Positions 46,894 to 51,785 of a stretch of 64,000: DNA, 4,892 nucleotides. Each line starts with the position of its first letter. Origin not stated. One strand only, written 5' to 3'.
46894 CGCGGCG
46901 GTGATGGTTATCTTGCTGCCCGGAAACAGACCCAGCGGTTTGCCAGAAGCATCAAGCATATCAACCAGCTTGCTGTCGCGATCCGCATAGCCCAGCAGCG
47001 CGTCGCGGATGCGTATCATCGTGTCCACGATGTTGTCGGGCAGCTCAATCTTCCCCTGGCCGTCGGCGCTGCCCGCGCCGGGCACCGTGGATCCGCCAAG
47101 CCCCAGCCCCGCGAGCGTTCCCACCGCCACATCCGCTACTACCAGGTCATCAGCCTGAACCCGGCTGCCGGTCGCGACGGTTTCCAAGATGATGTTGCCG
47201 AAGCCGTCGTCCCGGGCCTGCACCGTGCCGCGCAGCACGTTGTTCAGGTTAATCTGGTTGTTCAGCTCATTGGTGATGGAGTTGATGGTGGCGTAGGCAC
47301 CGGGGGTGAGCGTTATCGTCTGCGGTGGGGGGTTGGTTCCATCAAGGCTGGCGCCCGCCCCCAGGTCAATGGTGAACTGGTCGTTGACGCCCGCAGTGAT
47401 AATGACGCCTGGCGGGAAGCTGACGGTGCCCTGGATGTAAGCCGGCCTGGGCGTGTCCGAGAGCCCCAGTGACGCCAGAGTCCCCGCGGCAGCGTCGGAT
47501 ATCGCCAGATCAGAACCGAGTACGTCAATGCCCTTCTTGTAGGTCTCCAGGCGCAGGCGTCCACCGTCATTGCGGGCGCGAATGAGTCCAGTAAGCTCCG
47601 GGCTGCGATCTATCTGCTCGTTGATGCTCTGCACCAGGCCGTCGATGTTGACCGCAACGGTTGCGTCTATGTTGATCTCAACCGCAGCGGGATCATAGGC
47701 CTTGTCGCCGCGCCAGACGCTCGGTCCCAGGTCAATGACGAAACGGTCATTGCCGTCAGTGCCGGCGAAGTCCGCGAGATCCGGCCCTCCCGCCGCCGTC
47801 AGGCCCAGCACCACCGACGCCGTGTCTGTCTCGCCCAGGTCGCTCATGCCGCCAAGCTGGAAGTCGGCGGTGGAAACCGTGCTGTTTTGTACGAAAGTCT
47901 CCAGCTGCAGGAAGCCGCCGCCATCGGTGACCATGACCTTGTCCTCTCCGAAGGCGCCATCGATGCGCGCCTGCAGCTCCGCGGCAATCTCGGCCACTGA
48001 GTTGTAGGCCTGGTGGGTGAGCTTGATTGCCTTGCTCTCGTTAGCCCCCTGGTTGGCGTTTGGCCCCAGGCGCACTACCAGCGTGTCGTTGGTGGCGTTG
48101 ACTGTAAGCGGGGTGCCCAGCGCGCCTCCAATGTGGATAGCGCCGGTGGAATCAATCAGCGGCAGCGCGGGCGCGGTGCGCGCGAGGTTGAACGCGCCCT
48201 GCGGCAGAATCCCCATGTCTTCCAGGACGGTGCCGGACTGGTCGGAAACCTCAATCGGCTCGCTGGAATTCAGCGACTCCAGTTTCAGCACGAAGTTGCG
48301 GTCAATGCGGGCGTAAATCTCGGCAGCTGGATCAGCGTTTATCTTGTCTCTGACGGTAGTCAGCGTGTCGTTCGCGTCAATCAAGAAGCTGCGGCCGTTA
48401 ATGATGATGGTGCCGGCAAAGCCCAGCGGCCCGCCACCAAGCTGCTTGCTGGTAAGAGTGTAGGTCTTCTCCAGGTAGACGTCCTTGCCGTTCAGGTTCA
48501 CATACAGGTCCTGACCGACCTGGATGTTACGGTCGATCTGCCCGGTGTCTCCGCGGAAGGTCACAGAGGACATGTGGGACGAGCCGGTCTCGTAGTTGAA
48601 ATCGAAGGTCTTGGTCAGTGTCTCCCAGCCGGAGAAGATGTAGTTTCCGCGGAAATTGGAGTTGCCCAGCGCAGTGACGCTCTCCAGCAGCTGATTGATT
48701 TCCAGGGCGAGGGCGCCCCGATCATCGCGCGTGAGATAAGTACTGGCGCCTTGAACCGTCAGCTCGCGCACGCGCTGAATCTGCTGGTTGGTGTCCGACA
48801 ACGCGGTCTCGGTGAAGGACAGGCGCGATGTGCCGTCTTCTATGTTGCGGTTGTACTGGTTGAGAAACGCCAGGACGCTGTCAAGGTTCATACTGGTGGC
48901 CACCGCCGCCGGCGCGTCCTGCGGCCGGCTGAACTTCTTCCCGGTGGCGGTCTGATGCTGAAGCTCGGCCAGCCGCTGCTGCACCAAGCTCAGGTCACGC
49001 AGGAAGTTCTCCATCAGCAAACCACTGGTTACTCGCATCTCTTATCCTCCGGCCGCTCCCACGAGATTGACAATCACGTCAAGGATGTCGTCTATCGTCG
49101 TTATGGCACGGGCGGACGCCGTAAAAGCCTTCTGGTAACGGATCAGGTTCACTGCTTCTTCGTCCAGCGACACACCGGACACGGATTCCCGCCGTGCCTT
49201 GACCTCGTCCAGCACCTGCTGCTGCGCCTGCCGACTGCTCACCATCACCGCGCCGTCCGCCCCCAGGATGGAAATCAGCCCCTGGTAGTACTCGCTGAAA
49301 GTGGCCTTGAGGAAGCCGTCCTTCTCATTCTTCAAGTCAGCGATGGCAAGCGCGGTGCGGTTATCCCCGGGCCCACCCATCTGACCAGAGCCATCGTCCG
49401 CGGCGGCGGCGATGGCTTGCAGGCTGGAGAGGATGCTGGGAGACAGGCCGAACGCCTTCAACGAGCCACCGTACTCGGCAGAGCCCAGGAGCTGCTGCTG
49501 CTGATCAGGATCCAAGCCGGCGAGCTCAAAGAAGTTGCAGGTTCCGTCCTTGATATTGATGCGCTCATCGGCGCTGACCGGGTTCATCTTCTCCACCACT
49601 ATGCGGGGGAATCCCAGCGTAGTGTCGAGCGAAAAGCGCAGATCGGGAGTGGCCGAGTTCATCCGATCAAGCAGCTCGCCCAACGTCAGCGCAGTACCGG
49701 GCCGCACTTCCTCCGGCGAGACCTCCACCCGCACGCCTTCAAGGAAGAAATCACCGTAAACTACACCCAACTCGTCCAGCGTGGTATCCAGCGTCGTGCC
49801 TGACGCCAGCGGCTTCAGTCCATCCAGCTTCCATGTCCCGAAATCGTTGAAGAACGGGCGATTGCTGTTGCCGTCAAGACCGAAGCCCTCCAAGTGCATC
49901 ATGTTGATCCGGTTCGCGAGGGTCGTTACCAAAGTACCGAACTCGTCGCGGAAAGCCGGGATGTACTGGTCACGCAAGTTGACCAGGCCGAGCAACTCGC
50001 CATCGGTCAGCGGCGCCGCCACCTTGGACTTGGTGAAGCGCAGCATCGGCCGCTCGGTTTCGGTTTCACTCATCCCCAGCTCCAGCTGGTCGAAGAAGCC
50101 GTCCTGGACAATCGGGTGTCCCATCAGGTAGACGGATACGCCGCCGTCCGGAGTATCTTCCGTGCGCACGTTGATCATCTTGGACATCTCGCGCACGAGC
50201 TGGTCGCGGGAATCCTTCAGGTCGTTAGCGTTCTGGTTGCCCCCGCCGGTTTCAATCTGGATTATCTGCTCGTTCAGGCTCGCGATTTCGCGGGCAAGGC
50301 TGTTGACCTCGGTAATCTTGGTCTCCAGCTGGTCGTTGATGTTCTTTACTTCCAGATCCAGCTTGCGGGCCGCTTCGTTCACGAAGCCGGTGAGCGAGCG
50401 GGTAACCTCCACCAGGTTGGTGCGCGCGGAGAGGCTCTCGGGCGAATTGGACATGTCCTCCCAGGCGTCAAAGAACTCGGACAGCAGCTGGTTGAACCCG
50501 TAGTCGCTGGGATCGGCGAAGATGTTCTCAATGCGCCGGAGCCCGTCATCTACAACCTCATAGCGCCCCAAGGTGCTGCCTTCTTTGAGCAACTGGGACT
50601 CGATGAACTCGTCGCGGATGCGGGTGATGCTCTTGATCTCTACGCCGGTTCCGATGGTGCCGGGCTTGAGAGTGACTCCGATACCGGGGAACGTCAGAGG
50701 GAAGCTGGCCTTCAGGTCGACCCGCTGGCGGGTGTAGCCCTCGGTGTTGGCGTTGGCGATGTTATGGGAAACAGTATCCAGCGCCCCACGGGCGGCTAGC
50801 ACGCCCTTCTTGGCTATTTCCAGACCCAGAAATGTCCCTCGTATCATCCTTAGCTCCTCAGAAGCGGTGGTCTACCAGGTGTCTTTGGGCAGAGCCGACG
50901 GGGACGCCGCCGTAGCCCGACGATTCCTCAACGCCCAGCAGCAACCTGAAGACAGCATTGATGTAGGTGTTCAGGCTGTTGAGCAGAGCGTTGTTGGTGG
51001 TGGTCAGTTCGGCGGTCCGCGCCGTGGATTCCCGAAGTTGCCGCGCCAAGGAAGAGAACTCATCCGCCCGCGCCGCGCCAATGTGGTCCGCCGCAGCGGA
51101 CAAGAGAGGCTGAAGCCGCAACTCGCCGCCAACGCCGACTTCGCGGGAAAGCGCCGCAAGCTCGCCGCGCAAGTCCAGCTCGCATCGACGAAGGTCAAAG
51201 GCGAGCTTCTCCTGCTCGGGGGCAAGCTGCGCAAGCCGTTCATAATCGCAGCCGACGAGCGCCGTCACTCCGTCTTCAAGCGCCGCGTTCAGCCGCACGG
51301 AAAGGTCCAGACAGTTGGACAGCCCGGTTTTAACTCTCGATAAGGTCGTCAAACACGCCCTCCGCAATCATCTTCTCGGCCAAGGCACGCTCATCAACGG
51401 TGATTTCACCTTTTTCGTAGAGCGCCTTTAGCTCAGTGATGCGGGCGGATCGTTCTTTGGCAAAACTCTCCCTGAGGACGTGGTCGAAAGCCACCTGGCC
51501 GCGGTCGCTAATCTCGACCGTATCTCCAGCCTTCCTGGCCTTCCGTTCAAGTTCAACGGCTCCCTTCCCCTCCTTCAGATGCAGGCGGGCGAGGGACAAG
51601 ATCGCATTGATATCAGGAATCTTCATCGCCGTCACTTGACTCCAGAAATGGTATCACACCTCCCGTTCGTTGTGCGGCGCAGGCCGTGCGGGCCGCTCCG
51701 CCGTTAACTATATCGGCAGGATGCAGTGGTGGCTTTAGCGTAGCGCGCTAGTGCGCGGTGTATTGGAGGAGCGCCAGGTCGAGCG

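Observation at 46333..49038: Giant FlgL (901 aa) built from about five tandem flagellin-IN-like repeats between the conserved flagellin termini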

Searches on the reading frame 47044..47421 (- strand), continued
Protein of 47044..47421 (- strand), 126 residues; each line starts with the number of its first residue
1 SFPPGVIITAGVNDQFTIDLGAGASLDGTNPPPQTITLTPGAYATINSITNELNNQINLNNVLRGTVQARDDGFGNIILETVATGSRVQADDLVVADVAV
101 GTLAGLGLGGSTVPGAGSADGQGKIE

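Call 72: search_protein_families(library=ncbifam, proteins=[P0040, P0043, P0054, P0076, P0078], max_evalue=1e-10)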
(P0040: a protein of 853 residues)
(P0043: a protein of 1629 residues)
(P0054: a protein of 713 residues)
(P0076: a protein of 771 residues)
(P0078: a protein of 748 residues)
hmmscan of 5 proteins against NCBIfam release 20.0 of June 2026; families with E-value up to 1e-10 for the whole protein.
P0040 (853 aa): 9 families
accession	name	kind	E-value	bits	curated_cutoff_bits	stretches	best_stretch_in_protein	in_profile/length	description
TIGR02550.1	flagell_flgL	equivalog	4.1e-82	276.6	127.2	2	2-269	1-262/387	flagellar hook-associated protein FlgL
NF009361.0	PRK12717.1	equivalog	1.4e-51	175.6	407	2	1-148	1-148/524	flagellar hook-associated protein 3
NF005187.0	PRK06663.1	equivalog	6.9e-40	137.1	337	1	1-146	2-147/419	flagellar hook-associated protein 3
NF005980.0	PRK08073.1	equivalog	1.4e-25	90.2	291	1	1-147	1-146/287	flagellar hook-associated protein 3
NF009362.0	PRK12718.1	equivalog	2.1e-25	89.7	602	1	1-152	1-152/510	flagellar hook-associated protein FlgL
NF006489.0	PRK08913.1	equivalog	2.1e-21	76.7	217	1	14-147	16-146/303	flagellin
NF011282.0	PRK14692.1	equivalog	1.1e-15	57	878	0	1-146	1-145/749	flagellar hook-associated protein FlgL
NF006265.0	PRK08412.1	equivalog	6.5e-12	44.4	749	0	19-146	19-145/827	flagellar hook-associated protein FlgL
NF009444.0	PRK12802.1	equivalog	1.1e-11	44.8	332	0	11-138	12-140/282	flagellin domain-containing protein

P0043 (1629 aa): 23 families
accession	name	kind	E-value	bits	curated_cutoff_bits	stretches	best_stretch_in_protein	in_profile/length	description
NF009446.0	PRK12804.1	subfamily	5.6e-58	196.8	352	2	6-137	5-137/301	flagellin Hag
NF006468.0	PRK08869.1-3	subfamily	2.1e-51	175.2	436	2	1-138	2-139/378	polar flagellin E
NF009448.0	PRK12806.1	equivalog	1.6e-49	169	531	2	6-137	7-138/475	flagellin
NF006466.0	PRK08869.1-1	subfamily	5.9e-49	167.6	426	2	2-133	3-134/377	flagellin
NF006469.0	PRK08869.1-4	equivalog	2.1e-48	165.6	627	2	2-133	3-134/377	flagellin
NF009444.0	PRK12802.1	equivalog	6.5e-47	160.4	332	2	14-139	13-140/282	flagellin domain-containing protein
NF009449.0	PRK12807.1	subfamily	3.8e-46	157.9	347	2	17-138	16-137/287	flagellin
NF005294.0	PRK06819.1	subfamily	5.5e-46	157.8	387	2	18-143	17-144/376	FliC/FljB family flagellin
NF005953.0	PRK08026.1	subfamily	1.9e-44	153.2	619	2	16-138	15-139/548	FliC/FljB family flagellin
NF009445.0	PRK12803.1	equivalog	2.9e-43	148.4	450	2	4-138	3-137/335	flagellin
NF006467.0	PRK08869.1-2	subfamily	6.9e-43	147.2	443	2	6-136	7-137/400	flagellin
NF009450.0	PRK12808.1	equivalog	1.1e-41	143.9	476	2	22-138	21-137/476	flagellin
NF038071.1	lat_flg_LafA_2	exception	4.3e-41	141.2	365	2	3-139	4-140/284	lateral flagellin LafA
NF006470.0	PRK08869.1-5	equivalog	4.4e-37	128.2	423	2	1-138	1-138/388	flagellin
NF009447.0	PRK12805.1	equivalog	1.1e-32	113.8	404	1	14-138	13-137/287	FliC/FljB family flagellin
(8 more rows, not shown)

P0054 (713 aa): 9 families
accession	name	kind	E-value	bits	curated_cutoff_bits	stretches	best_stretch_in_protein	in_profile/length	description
TIGR02550.1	flagell_flgL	equivalog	1.5e-79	268.1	127.2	2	2-151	1-150/387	flagellar hook-associated protein FlgL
NF009361.0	PRK12717.1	equivalog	9.8e-54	182.7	407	2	1-148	1-148/524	flagellar hook-associated protein 3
NF005187.0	PRK06663.1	equivalog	2.3e-40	138.7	337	1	1-170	2-173/419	flagellar hook-associated protein 3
NF009362.0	PRK12718.1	equivalog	5.7e-29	101.5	602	1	1-151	1-151/510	flagellar hook-associated protein FlgL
NF005980.0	PRK08073.1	equivalog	7.7e-26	91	291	1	1-149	1-148/287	flagellar hook-associated protein 3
NF006489.0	PRK08913.1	equivalog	2.6e-17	63.2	217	1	1-165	3-168/303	flagellin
NF011282.0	PRK14692.1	equivalog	4.2e-15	55.1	878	0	1-146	1-145/749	flagellar hook-associated protein FlgL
NF009444.0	PRK12802.1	equivalog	4e-14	52.8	332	0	18-141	20-143/282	flagellin domain-containing protein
NF006265.0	PRK08412.1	equivalog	1.2e-13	50.2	749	0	1-151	1-150/827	flagellar hook-associated protein FlgL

P0076 (771 aa): 24 families
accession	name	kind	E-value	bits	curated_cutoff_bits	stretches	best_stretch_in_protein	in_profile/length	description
NF009446.0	PRK12804.1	subfamily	5e-90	302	352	2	1-216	1-197/301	flagellin Hag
NF009448.0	PRK12806.1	equivalog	2.3e-78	264.1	531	2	2-261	4-246/475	flagellin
NF009444.0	PRK12802.1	equivalog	2.5e-74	250.3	332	2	3-169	5-174/282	flagellin domain-containing protein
NF006467.0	PRK08869.1-2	subfamily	2.9e-68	230.8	443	2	2-278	4-296/400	flagellin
NF006466.0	PRK08869.1-1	subfamily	1.6e-66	225.4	426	2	3-289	5-292/377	flagellin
NF006468.0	PRK08869.1-3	subfamily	2.3e-65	221.1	436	2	3-275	5-277/378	polar flagellin E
NF005953.0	PRK08026.1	subfamily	4.1e-61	208.2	619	2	2-416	4-394/548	FliC/FljB family flagellin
NF005294.0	PRK06819.1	subfamily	6.5e-61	206.9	387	2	2-321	4-301/376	FliC/FljB family flagellin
NF006469.0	PRK08869.1-4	equivalog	1.7e-58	198.8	627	2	1-286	3-288/377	flagellin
NF009449.0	PRK12807.1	subfamily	1.4e-57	195.5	347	2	1-224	1-218/287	flagellin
NF038071.1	lat_flg_LafA_2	exception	8.6e-54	182.8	365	2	3-148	5-150/284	lateral flagellin LafA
NF009450.0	PRK12808.1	equivalog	3.3e-53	181.9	476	2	1-348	1-321/476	flagellin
NF006470.0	PRK08869.1-5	equivalog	2.7e-48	165.1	423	2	3-344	4-324/388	flagellin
NF009445.0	PRK12803.1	equivalog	3.8e-46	157.9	450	2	1-262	1-247/335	flagellin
NF009447.0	PRK12805.1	equivalog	2.5e-39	135.5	404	2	1-141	1-141/287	FliC/FljB family flagellin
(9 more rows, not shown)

P0078 (748 aa): 22 families
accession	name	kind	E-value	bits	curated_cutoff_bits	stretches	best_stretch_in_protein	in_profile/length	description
NF009448.0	PRK12806.1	equivalog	4.4e-112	375.3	531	2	1-342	1-333/475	flagellin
NF006467.0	PRK08869.1-2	subfamily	2e-101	340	443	2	1-202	1-206/400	flagellin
NF006468.0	PRK08869.1-3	subfamily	1.5e-99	333.7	436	2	1-166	1-167/378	polar flagellin E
NF006466.0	PRK08869.1-1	subfamily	1.3e-97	327.7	426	2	1-179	1-182/377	flagellin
NF009444.0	PRK12802.1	equivalog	2.1e-95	319.5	332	2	1-188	1-192/282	flagellin domain-containing protein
NF006469.0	PRK08869.1-4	equivalog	8.9e-93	311.6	627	2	1-168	1-169/377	flagellin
NF005294.0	PRK06819.1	subfamily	5.5e-88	296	387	2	1-241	1-242/376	FliC/FljB family flagellin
NF005953.0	PRK08026.1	subfamily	4.7e-84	283.9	619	2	1-420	1-424/548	FliC/FljB family flagellin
NF038071.1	lat_flg_LafA_2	exception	7.6e-72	242.1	365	2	1-182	1-188/284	lateral flagellin LafA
NF006470.0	PRK08869.1-5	equivalog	1.1e-62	212.5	423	2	4-257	3-273/388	flagellin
NF009446.0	PRK12804.1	subfamily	8.6e-62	209.3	352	2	5-185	3-182/301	flagellin Hag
NF009450.0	PRK12808.1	equivalog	2.6e-54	185.6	476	2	5-170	3-170/476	flagellin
NF009234.0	PRK12584.1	equivalog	1.9e-53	182.3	752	2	1-195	1-193/510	flagellin A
NF009449.0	PRK12807.1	subfamily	1.3e-52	179.2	347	2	5-163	3-159/287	flagellin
NF006264.0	PRK08411.1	subfamily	4.8e-52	177.5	729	2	1-192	1-190/572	flagellin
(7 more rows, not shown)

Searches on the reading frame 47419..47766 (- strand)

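Call 21: search_protein_families(library=pfam, proteins=[window:47419-47766:-], max_evalue=10)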
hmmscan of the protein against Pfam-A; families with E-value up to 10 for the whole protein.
window:47419-47766:- (116 aa): 1 family
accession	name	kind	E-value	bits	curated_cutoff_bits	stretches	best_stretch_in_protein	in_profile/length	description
PF07504.19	FTP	-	0.024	14.9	21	1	71-100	18-47/51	Fungalysin/Thermolysin Propeptide Motif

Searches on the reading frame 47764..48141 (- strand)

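Call 21: search_protein_families(library=pfam, proteins=[window:47764-48141:-], max_evalue=10)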
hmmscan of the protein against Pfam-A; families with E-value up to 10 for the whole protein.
window:47764-48141:- (126 aa): 1 family
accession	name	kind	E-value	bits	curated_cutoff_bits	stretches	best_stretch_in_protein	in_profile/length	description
PF05331.17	DUF742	-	0.018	15.4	27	1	22-58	29-67/114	Protein of unknown function (DUF742)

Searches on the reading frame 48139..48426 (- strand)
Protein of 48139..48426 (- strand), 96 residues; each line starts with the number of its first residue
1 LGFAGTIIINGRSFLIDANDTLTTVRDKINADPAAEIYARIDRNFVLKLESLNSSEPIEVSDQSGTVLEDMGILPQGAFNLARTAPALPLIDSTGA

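Call 21: search_protein_families(library=pfam, proteins=[window:48139-48426:-], max_evalue=10)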
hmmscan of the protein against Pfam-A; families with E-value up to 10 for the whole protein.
window:48139-48426:- (96 aa): 0 families

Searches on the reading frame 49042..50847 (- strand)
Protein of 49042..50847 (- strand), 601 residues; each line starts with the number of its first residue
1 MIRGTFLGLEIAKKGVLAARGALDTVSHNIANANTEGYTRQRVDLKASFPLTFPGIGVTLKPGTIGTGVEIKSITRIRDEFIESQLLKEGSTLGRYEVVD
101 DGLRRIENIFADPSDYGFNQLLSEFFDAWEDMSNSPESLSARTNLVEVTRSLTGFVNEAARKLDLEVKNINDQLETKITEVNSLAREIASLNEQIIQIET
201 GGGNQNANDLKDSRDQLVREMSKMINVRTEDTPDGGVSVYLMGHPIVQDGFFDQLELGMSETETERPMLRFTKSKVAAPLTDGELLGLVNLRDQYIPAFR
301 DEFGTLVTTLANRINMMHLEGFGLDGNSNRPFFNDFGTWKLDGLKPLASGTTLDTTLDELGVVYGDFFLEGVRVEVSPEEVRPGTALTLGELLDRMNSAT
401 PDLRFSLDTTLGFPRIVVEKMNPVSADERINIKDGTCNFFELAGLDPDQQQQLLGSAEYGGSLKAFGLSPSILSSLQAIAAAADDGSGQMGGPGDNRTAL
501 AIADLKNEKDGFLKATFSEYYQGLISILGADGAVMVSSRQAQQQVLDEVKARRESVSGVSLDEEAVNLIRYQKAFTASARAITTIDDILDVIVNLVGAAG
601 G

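Call 3: search_protein_families(library=pfam, proteins=[window:49042-50847:-], max_evalue=0.01)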
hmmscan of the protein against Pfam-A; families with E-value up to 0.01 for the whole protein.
window:49042-50847:- (601 aa): 3 families
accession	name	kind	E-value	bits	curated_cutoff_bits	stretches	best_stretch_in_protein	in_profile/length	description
PF22638.1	FlgK_D1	-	4.9e-57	193.6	28.6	1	103-333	1-233/233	Flagellar hook-associated protein FlgK helical domain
PF06429.18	Flg_bbr_C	-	3.1e-11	43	23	1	556-595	7-46/46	Flagellar basal body rod FlgEFG protein C-terminal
PF00460.25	Flg_bb_rod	-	1.4e-06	28.6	20.7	1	15-39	7-31/31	Flagella basal body rod protein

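Call 4: search_protein_families(library=ncbifam, proteins=[window:49042-50847:-], max_evalue=0.01)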
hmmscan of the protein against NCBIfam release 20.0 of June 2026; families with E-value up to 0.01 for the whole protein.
window:49042-50847:- (601 aa): 19 families
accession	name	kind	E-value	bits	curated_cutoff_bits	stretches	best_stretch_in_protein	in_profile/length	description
TIGR02492.1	flgK_ends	equivalog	1.4e-104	350.8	170.75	2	9-331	3-325/437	flagellar hook-associated protein FlgK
NF004241.1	PRK05682.1-5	equivalog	4.5e-14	52.4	469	2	499-596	356-445/446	flagellar hook protein FlgE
NF004238.1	PRK05682.1-1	equivalog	1.5e-12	47.5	400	2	10-76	4-65/414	flagellar hook protein FlgE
NF009278.1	PRK12636.1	equivalog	1.2e-10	41.4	350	1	536-595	202-261/263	flagellar basal body rod protein FlgG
TIGR02488.1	flgG_G_neg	equivalog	5.8e-10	39.1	252.75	2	9-47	2-40/259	flagellar basal-body rod protein FlgG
NF009456.0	PRK12816.1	equivalog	1.7e-08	34.5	416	2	11-46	7-42/264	flagellar basal body rod protein FlgG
TIGR03506.1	FlgEFG_subfam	subfamily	2.9e-08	33.8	70.25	1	9-74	3-62/351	flagellar hook-basal body complex protein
NF004243.1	PRK05682.2-2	equivalog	8.7e-08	31.6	801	1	540-596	363-419/420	flagellar hook protein FlgE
NF040922.1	flgE_Caulobact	equivalog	3.1e-07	29.8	750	1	551-594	459-502/505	flagellar hook protein FlgE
NF005286.1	PRK06803.1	equivalog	2.2e-06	27.1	467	1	9-49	3-43/402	flagellar hook protein FlgE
NF004240.1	PRK05682.1-4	equivalog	2.4e-05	23.8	472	1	9-44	3-38/443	flagellar hook protein FlgE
TIGR02489.1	flgE_epsilon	equivalog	4.8e-05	22.1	412.85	0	525-595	649-717/719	flagellar hook protein FlgE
NF009275.1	PRK12632.1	equivalog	0.00014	22.2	170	1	9-49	8-48/130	flagellar basal body rod protein FlgC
TIGR02490.1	flgF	equivalog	0.0002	21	178.5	1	12-46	4-38/218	flagellar basal-body rod protein FlgF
TIGR01395.1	FlgC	equivalog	0.00037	20.8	102.1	0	9-39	4-34/137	flagellar basal body rod protein FlgC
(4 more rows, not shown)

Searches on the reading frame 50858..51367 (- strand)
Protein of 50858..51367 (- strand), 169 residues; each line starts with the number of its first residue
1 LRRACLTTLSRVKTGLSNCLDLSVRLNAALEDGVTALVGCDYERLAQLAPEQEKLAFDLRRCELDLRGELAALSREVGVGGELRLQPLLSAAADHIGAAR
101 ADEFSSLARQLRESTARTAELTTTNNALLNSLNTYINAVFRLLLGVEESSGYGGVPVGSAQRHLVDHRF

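Call 3: search_protein_families(library=pfam, proteins=[window:50858-51367:-], max_evalue=0.01)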
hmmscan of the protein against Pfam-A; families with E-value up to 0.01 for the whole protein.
window:50858-51367:- (169 aa): 2 families
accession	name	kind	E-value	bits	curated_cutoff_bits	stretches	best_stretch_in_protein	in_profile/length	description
PF05130.17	FlgN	-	6.4e-10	40.1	30.5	1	10-153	4-140/147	FlgN protein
PF00934.25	PE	-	0.005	17.5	22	1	85-135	33-84/91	PE family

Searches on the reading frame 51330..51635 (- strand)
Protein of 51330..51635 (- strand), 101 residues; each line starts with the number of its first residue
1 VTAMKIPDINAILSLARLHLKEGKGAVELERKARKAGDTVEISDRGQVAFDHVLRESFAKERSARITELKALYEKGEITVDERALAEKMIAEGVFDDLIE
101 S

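Call 3: search_protein_families(library=pfam, proteins=[window:51330-51635:-], max_evalue=0.01)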
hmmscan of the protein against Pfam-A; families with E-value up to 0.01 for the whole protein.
window:51330-51635:- (101 aa): 3 families
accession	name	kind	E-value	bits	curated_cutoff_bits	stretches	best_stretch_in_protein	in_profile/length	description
PF04316.19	FlgM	-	4.9e-07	30.3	25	1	38-90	1-54/55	Anti-sigma-28 factor, FlgM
PF09851.14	SHOCT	-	0.0012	19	27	1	65-82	2-19/28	Short C-terminal domain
PF17810.6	Arg_decarb_HB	-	0.0022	18.7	23.3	1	64-91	32-59/84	Arginine decarboxylase helical bundle domain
